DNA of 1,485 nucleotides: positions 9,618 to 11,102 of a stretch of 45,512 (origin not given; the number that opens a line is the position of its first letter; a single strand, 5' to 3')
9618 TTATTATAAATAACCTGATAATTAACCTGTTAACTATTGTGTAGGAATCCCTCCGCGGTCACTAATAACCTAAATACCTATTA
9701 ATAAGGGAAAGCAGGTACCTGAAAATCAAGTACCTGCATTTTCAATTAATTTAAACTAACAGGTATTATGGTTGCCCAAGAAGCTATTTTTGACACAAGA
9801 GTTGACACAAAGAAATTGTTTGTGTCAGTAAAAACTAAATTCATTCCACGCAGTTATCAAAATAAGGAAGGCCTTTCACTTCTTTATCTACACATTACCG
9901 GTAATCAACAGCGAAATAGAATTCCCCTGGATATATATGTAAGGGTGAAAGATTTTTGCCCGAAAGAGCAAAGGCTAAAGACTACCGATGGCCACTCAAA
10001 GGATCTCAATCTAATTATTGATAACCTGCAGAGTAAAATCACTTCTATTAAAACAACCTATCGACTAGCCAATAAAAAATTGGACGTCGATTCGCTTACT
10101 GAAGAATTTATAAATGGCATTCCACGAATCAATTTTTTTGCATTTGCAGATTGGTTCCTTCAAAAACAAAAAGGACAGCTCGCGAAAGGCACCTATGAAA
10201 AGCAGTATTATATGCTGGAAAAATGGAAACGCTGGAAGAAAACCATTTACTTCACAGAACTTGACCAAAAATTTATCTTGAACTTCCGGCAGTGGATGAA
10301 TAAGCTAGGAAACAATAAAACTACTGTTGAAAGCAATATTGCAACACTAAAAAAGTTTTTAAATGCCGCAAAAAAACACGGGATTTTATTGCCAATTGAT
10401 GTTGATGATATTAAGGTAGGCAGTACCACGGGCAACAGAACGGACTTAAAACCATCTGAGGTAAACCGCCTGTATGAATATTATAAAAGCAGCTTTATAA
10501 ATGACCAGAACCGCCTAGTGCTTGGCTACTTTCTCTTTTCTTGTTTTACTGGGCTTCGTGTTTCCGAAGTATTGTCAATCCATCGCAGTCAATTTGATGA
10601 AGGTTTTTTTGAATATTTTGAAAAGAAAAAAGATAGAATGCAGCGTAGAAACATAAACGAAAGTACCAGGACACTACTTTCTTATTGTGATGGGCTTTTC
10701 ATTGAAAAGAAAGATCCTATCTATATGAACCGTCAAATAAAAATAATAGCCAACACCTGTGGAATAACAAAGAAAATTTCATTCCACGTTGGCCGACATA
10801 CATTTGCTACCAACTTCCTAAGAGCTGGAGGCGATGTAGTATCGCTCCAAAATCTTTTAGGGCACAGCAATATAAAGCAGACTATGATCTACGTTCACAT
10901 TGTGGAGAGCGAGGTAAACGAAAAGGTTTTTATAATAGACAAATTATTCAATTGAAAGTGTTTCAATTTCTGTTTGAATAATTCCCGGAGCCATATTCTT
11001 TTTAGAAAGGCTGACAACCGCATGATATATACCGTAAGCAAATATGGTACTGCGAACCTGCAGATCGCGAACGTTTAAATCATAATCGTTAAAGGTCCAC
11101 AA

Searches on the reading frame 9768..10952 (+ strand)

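Call 80: search_protein_families(library=phrogs, proteins=[window:9768-10952:+], max_evalue=0.001)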
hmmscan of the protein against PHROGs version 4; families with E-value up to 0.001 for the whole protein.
window:9768-10952:+ (395 aa): 4 families
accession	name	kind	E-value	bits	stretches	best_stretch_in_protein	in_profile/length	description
phrog_1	-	integration and excision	2.2e-38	133.9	1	97-394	144-451/611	integrase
phrog_216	-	integration and excision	7.4e-32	111.6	1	187-388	15-234/301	integrase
phrog_7269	-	integration and excision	5.6e-14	52.8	1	321-387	14-78/89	integrase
phrog_7685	-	integration and excision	1.7e-10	41.9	1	310-394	153-239/240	integrase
